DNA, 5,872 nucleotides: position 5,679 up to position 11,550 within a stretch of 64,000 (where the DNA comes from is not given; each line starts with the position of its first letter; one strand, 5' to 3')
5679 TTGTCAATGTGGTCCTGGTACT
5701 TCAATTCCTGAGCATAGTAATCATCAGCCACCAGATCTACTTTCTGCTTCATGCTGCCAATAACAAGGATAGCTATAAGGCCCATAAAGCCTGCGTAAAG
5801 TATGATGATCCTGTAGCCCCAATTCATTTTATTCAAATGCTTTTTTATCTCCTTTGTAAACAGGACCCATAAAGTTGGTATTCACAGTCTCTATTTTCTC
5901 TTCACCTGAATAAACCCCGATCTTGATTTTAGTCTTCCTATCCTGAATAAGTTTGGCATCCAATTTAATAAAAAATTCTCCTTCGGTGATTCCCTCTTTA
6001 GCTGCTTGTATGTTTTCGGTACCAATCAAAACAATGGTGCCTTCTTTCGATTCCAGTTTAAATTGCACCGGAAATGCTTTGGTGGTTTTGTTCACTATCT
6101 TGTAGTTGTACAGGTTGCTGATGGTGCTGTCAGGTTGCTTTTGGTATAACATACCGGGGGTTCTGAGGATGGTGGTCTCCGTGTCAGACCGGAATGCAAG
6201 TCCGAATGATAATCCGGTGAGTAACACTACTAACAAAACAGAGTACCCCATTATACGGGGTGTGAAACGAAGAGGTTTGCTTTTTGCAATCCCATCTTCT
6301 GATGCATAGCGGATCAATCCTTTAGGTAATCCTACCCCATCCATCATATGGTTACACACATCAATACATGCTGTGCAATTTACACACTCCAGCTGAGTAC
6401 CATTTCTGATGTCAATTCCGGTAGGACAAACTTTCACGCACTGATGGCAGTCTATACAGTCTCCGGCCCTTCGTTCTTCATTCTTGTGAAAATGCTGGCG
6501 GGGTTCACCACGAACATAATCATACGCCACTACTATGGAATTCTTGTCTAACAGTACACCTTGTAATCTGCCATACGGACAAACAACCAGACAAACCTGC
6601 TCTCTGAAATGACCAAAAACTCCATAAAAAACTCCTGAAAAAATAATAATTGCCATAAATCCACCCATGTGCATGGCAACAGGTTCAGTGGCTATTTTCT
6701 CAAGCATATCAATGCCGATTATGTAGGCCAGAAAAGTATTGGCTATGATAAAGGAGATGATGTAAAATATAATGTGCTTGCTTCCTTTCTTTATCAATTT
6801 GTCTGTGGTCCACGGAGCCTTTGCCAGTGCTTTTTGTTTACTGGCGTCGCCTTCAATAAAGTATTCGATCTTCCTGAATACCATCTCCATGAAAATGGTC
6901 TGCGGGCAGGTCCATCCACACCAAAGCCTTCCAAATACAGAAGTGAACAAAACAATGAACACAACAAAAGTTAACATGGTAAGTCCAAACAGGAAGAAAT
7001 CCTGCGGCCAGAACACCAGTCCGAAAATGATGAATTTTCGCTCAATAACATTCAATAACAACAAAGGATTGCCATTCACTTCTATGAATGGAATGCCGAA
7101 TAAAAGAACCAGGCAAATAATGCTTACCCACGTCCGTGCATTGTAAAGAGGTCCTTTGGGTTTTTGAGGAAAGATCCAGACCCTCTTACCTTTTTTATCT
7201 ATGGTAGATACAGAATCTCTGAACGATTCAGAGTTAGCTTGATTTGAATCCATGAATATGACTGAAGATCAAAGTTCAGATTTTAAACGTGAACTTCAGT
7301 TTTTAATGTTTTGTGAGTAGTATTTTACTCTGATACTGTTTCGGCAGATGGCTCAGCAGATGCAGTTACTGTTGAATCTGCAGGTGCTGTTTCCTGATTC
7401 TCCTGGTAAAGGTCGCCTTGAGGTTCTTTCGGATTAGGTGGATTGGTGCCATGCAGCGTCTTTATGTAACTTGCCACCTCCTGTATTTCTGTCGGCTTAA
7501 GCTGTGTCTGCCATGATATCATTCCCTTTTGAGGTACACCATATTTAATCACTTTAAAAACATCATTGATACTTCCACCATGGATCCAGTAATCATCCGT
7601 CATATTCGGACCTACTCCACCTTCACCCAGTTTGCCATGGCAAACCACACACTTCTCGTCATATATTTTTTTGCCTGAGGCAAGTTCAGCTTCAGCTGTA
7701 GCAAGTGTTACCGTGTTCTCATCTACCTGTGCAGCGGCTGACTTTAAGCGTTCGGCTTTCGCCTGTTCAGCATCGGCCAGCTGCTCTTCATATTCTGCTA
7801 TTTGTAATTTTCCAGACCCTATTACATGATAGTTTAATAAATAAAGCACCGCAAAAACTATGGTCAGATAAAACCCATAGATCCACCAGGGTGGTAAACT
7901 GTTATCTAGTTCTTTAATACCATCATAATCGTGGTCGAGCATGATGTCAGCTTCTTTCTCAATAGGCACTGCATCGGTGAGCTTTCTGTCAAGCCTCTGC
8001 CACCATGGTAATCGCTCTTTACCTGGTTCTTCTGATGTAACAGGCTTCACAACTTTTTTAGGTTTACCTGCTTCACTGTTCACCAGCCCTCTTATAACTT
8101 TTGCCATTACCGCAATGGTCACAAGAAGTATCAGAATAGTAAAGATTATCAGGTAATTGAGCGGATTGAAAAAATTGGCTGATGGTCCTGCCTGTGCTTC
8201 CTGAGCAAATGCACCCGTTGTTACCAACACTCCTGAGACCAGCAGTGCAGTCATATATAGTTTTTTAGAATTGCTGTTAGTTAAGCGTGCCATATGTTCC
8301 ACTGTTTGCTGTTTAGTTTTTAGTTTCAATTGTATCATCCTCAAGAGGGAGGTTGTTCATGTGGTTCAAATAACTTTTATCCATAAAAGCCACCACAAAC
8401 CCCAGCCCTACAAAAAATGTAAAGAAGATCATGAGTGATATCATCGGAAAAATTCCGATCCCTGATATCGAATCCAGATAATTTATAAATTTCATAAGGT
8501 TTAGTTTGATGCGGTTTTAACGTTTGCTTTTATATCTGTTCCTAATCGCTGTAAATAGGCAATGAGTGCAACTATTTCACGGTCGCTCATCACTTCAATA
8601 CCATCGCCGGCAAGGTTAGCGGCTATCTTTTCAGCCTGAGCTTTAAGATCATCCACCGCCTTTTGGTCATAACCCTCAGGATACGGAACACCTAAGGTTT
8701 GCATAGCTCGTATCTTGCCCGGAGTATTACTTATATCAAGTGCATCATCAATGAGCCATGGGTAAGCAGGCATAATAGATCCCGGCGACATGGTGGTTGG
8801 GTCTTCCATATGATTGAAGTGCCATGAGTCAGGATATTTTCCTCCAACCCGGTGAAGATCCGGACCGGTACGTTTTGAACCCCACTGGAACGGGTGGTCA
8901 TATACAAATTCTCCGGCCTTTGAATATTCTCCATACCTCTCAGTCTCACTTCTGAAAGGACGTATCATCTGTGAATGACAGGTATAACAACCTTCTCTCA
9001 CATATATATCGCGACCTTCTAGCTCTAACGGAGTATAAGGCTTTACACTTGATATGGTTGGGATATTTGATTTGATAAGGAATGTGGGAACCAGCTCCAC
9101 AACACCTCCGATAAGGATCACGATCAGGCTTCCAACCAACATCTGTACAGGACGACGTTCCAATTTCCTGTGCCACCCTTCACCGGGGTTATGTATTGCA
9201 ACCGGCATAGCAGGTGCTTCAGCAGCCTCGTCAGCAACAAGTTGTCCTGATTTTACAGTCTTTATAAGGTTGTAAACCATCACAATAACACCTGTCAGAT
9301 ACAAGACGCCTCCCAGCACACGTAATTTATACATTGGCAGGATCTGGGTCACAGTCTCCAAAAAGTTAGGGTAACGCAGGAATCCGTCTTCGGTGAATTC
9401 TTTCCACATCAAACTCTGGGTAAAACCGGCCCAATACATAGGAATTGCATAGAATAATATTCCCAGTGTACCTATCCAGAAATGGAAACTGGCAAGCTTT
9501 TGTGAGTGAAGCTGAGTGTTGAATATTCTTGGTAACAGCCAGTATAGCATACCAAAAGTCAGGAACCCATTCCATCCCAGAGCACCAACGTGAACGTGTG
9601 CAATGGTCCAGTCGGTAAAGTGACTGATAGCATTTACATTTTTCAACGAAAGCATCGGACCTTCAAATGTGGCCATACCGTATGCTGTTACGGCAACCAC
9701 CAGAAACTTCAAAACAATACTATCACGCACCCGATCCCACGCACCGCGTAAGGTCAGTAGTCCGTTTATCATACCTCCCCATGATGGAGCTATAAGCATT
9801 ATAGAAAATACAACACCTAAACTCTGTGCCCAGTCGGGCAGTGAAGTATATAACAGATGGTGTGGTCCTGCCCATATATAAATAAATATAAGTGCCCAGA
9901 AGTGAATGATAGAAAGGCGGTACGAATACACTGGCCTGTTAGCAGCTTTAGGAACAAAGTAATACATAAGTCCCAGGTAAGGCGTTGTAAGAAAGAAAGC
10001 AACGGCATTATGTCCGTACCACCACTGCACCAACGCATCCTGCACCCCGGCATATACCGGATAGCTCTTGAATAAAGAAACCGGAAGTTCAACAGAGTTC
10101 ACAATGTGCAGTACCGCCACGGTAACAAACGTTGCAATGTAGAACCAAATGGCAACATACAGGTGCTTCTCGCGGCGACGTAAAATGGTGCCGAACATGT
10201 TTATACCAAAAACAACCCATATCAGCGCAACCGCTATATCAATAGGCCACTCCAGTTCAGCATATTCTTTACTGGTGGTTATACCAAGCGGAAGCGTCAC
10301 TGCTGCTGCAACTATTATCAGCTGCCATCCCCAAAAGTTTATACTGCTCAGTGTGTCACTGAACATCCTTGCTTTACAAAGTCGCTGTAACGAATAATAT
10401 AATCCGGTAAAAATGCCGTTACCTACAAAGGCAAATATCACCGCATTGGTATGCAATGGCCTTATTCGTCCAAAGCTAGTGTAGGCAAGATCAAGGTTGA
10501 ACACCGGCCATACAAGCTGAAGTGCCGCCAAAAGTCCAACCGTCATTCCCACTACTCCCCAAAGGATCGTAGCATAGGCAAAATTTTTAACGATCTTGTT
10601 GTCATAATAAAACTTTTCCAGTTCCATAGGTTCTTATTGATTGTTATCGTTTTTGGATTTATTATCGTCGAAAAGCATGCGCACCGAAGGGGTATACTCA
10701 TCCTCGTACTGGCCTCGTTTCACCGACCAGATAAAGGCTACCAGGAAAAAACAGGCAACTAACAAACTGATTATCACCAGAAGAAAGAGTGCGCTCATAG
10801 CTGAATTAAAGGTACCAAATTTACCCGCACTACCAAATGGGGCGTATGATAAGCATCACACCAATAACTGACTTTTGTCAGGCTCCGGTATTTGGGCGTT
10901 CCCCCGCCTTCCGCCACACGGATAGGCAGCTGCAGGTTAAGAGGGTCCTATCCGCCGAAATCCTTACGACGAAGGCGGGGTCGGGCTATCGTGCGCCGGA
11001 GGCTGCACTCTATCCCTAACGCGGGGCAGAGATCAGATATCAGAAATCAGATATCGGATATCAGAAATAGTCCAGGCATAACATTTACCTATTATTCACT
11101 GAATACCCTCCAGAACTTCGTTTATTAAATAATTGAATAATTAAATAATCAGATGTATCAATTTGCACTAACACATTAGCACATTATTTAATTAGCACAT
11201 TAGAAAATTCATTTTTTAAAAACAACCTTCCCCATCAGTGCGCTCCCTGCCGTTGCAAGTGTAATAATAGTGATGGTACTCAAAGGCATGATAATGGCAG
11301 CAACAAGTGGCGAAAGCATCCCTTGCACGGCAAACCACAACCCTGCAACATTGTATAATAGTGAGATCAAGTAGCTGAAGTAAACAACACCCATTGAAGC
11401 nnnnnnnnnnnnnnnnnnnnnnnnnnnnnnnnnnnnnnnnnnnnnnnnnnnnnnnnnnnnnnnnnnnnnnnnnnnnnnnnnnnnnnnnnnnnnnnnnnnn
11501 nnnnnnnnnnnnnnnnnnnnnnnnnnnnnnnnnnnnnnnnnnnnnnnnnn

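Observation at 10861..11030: GC-rich, multi-stem structured element embedded between ccoI and ccoS in the cbb3 maturation operon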

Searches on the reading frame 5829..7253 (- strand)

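Call 87: search_protein_families(library=pfam, proteins=[window:5829-7253:-], max_evalue=0.01)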
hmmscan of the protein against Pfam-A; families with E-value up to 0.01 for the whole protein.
window:5829-7253:- (474 aa): 14 families
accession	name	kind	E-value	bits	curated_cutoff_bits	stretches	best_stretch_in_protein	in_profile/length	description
PF13746.11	Fer4_18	-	2.1e-39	134.7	27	1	216-319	1-114/114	4Fe-4S dicluster domain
PF11614.14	FixG_C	-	4.5e-20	72.4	25.6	1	349-464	2-119/119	IG-like fold at C-terminal of FixG, putative oxidoreductase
PF12801.12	Fer4_5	-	6.9e-12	45.6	22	1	90-128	2-40/48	4Fe-4S binding domain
PF12838.12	Fer4_7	-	2.1e-09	38.1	27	1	220-280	7-52/52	4Fe-4S dicluster domain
PF13187.11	Fer4_9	-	1.4e-08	35.1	27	1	221-279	8-50/52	4Fe-4S dicluster domain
PF13534.11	Fer4_17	-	1.7e-07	32.1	22.2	1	220-281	7-61/61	4Fe-4S dicluster domain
PF13183.11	Fer4_8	-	3.1e-07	31.3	27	1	220-280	10-68/68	4Fe-4S dicluster domain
PF13484.11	Fer4_16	-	1e-06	29.9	30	1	220-278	7-65/66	4Fe-4S double cluster binding domain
PF13237.11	Fer4_10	-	1.9e-06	28.1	25.5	2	220-277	14-53/53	4Fe-4S dicluster domain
PF14697.11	Fer4_21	-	0.00011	22.7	35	0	243-278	22-53/59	4Fe-4S dicluster domain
PF12800.12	Fer4_4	-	0.00026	21.5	24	0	265-279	3-17/17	4Fe-4S binding domain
PF00037.32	Fer4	-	0.00061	19.9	21.1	1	265-279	7-21/24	4Fe-4S binding domain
PF12837.12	Fer4_6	-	0.0025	18.1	25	0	265-279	8-22/24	4Fe-4S binding domain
PF12797.12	Fer4_2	-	0.0043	17.4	24.5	0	264-278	8-22/22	4Fe-4S binding domain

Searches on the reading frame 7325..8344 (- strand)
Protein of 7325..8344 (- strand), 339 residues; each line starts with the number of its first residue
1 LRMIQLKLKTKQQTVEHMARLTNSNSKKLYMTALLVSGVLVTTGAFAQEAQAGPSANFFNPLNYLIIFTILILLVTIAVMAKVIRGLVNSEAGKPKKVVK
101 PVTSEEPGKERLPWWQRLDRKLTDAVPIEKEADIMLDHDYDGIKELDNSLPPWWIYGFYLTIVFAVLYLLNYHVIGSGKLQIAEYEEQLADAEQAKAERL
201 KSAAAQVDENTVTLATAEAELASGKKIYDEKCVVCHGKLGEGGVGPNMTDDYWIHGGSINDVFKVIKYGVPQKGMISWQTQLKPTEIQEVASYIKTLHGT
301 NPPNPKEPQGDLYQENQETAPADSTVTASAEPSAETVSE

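Call 87: search_protein_families(library=pfam, proteins=[window:7325-8344:-], max_evalue=0.01)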
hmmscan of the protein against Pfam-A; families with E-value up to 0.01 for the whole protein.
window:7325-8344:- (339 aa): 5 families
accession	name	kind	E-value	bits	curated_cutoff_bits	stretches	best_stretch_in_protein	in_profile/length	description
PF14715.11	FixP_N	-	7.2e-22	77.3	24.9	1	133-178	2-47/48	N-terminal domain of cytochrome oxidase-cbb3, FixP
PF13442.11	Cytochrome_CBB3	-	9.2e-14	52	27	1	220-294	2-68/68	Cytochrome C oxidase, cbb3-type, subunit III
PF00034.26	Cytochrom_C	-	6.1e-09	37.5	21.3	1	222-297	2-89/90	Cytochrome c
PF04277.18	OAD_gamma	-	0.00089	20.3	27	0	64-107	11-55/76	Oxaloacetate decarboxylase, gamma chain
PF16118.10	DUF4834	-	0.0034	18.7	27.8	0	62-91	4-33/99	Domain of unknown function (DUF4834)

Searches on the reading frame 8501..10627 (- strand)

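Call 87: search_protein_families(library=pfam, proteins=[window:8501-10627:-], max_evalue=0.01)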
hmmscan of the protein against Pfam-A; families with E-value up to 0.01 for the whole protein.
window:8501-10627:- (708 aa): 2 families
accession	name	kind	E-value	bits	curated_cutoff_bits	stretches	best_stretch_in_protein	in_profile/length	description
PF00115.25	COX1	-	1.2e-120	403.8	34.8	1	11-442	1-436/436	Cytochrome C and Quinol oxidase polypeptide I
PF02433.20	FixO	-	2e-102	341.7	29.6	1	486-699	1-219/219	Cytochrome C oxidase, mono-heme subunit/FixO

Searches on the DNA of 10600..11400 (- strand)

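Call 3: search_rna_families(source=window, start=10600, end=11400, threshold=evalue, max_evalue=10, show_alignments=3)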
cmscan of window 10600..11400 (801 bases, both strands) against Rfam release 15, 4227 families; matches with E-value up to 10: 3.
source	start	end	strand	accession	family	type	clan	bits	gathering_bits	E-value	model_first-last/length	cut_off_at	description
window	10823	10878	-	RF02761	sR084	Gene; sRNA;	-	14.7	95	6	1-78/78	no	sR084 sRNA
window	10863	10951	+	RF02301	TtnuCD25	Gene; snRNA; snoRNA; CD-box;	-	13.6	85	5.7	1-89/89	no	Tetrahymena snoRNA TtnuCD25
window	10603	10621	+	RF01985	ZEB2_AS1_2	Gene; lncRNA;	-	12.5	70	3.9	1-61/61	no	ZEB2 antisense RNA 1 conserved region 2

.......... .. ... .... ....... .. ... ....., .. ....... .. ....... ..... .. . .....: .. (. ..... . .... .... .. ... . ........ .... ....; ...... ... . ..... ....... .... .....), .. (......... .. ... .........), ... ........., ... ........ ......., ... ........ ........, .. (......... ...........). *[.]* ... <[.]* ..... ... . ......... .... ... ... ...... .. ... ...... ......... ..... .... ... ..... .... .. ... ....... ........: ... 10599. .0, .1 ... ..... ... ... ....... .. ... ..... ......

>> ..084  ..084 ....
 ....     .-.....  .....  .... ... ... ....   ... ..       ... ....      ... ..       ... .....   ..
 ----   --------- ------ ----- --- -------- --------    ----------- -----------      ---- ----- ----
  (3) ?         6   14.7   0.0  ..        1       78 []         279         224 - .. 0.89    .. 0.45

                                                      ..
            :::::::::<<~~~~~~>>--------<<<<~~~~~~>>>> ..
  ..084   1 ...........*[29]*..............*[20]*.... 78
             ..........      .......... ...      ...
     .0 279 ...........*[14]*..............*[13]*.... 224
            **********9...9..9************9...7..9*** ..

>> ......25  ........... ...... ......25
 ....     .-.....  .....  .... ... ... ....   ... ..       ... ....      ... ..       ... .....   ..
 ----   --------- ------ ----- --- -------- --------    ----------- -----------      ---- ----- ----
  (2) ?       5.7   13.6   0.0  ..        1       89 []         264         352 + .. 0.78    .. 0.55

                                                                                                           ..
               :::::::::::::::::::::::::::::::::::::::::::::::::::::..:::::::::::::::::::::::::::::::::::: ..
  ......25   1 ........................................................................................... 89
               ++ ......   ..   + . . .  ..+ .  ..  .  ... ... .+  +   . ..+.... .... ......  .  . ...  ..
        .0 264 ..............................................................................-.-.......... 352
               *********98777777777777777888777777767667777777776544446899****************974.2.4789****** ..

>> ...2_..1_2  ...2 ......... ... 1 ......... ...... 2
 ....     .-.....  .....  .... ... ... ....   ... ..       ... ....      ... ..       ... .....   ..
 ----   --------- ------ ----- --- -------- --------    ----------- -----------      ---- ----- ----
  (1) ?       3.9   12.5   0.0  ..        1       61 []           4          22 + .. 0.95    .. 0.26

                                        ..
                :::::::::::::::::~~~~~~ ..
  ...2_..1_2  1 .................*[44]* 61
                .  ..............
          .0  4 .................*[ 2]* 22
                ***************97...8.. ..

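Call 24: search_dna_similar(query=window:10860-11075:-, collection=plasmids, mode=distant, max_evalue=1)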
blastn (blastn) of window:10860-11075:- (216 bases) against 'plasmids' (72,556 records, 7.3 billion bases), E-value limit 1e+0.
Records with a match: 2; places in all: 3; records where one place covers at least 80% of the query: 0.
Best place of each record, by identity: 90-95% 1; 80-90% 1.
By first word of the organism name: Agrobacterium 1; Caballeronia 1.
By predicted mobility (MOB-suite, as given by PLSDB): conjugative 1; mobilizable 1.
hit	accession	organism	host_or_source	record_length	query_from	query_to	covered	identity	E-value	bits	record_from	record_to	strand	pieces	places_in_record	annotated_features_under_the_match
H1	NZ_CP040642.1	Agrobacterium sp. T29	Single strain culture,soil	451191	12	49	18%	86.8%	1e-2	47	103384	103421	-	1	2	none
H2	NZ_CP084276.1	Caballeronia grimmiae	Leptoglossus zonatus,Cell culture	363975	142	168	13%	92.6%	6e-1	41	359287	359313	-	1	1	WavE lipopolysaccharide synthesis family protein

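Call 25: search_dna_similar(query=window:10860-11075:-, collection=phages, mode=distant, max_evalue=1)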
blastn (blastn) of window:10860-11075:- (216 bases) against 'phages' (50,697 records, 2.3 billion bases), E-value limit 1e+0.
No match.

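Call 73: search_rna_families(source=window, start=10975, end=11035, threshold=evalue, max_evalue=10, show_alignments=2)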
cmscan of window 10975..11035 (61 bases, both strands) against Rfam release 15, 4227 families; matches with E-value up to 10: 0.
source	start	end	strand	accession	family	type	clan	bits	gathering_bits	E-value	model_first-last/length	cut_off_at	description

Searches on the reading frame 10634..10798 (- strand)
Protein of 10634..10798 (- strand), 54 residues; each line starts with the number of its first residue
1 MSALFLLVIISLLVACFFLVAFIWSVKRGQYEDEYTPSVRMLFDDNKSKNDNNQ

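Call 32: list_cluster_members(proteins=[P0001, window:10634-10798:-])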
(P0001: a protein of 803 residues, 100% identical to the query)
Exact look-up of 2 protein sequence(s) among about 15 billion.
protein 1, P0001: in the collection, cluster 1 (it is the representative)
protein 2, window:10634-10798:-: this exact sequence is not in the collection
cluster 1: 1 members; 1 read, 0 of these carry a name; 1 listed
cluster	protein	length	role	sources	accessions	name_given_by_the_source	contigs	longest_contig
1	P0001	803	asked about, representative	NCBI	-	-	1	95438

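Call 87: search_protein_families(library=pfam, proteins=[window:10634-10798:-], max_evalue=0.01)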
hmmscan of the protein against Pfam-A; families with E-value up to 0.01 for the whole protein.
window:10634-10798:- (54 aa): 1 family
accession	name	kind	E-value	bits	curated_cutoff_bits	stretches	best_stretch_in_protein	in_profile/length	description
PF03597.20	FixS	-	6.9e-22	77.3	23.1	1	2-45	1-44/44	Cytochrome oxidase maturation protein cbb3-type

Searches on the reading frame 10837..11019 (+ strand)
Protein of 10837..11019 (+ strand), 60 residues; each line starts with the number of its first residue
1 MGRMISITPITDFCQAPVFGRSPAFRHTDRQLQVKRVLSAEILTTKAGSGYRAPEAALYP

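Call 31: find_related_loci(query=window:10852-11016:+, collection=genome_contigs, flank=3000)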
Query seq(55 aa) (55 aa) in genome_contigs; peptide patterns used: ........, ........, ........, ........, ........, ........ (x = any residue, [..] = any of these).
585 stretches matched a pattern, but none encodes a relative of the query by tblastn (E <= 1e-3).

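Call 37: find_related_loci(query=window:10852-11016:+, collection=metagenome_contigs, flank=3000)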
Query seq(55 aa) (55 aa) in metagenome_contigs; peptide patterns used: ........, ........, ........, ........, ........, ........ (x = any residue, [..] = any of these).
600 stretches matched a pattern, but none encodes a relative of the query by tblastn (E <= 1e-3).

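Call 87: search_protein_families(library=pfam, proteins=[window:10837-11019:+], max_evalue=0.01)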
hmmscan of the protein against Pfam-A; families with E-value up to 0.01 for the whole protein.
window:10837-11019:+ (60 aa): 0 families
